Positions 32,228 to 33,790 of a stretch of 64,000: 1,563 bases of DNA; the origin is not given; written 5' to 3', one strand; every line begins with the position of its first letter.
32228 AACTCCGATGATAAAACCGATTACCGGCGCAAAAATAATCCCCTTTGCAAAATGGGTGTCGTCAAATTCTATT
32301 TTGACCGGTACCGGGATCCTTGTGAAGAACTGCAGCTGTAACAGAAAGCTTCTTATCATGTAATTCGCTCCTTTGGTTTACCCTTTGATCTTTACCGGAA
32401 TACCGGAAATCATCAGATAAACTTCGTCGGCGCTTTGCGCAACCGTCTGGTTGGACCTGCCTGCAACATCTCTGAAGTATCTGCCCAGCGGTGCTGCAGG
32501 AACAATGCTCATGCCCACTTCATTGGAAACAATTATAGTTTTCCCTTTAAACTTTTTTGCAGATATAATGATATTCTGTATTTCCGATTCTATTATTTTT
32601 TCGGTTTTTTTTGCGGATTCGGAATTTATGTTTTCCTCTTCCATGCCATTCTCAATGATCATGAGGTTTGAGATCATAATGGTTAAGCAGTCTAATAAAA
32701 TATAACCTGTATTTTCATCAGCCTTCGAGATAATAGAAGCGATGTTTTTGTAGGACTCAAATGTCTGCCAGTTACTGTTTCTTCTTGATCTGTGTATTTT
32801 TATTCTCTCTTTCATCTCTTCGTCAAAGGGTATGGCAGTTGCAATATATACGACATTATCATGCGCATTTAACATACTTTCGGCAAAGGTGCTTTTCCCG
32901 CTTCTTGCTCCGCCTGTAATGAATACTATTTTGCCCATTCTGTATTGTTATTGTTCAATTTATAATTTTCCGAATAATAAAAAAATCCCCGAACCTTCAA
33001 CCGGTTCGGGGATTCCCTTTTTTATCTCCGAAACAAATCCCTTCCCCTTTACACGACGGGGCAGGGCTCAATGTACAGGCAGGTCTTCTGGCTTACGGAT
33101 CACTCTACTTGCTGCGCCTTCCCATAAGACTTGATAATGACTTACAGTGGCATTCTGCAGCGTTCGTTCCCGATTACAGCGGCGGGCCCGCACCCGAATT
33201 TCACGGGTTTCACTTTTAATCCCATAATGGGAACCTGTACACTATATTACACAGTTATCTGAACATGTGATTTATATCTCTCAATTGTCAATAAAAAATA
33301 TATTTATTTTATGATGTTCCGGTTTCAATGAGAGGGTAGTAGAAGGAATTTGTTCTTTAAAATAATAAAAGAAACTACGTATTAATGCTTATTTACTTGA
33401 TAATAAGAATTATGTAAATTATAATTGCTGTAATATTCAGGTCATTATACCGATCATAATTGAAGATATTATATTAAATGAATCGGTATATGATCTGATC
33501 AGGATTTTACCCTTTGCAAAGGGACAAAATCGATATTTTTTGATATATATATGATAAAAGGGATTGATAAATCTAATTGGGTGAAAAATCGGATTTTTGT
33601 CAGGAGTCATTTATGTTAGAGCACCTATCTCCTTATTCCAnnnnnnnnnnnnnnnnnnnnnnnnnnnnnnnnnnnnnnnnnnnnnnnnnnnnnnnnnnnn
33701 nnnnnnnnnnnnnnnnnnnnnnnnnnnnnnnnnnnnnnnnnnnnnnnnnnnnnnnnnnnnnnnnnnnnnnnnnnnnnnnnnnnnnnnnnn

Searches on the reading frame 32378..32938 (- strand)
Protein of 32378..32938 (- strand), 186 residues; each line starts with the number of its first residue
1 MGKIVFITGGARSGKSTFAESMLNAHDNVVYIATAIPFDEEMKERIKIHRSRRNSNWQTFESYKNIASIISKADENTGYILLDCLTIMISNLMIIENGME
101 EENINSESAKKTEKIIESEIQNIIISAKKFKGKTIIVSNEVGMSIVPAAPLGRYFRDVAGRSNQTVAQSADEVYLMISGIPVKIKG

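Call 16: search_protein_families(library=pfam, proteins=[window:32378-32938:-])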
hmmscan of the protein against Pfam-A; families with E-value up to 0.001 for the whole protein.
window:32378-32938:- (186 aa): 2 families
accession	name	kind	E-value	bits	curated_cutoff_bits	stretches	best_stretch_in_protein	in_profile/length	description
PF02283.22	CobU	-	1.3e-59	200.9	27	1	5-184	1-168/168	Cobinamide kinase / cobinamide phosphate guanyltransferase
PF21448.3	DNMK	-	0.00094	19.3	27.1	0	3-124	1-121/232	Deoxynucleotide monophosphate kinase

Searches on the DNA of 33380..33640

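Call 31: search_rna_families(source=window, start=33380, end=33640, threshold=evalue, max_evalue=10)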
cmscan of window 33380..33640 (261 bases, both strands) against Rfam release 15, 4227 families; matches with E-value up to 10: 7.
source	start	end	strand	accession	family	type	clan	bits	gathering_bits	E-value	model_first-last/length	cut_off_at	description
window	33434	33502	-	RF03648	mir-9413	Gene; miRNA;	-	20.2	100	0.13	1-68/68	no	mir-9413 microRNA precursor family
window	33486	33564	-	RF02373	PyrD_leader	Cis-reg; leader;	-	19.9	47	0.58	1-74/74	no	PyrD leader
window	33387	33436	+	RF02366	Yfr19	Gene; sRNA;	-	18.9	70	1.7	1-82/82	no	Cyanobacterial functional RNA 19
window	33446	33490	+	RF00352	snoR21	Gene; snRNA; snoRNA; CD-box;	-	17.6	45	7.1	1-82/82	no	Small nucleolar RNA R21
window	33411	33515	+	RF02513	PYLIS_6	Cis-reg;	-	16.5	80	4.4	1-100/100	no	Pyrrolysine insertion sequence transposase 2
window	33503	33546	-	RF01822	RsaJ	Gene; sRNA;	-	11.9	100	1.3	239-287/287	no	RNA Staph. aureus A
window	33380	33440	-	RF02933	ARRPOF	Gene; sRNA;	-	8.9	127.2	6.8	1-57/256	3'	ARRPOF RNA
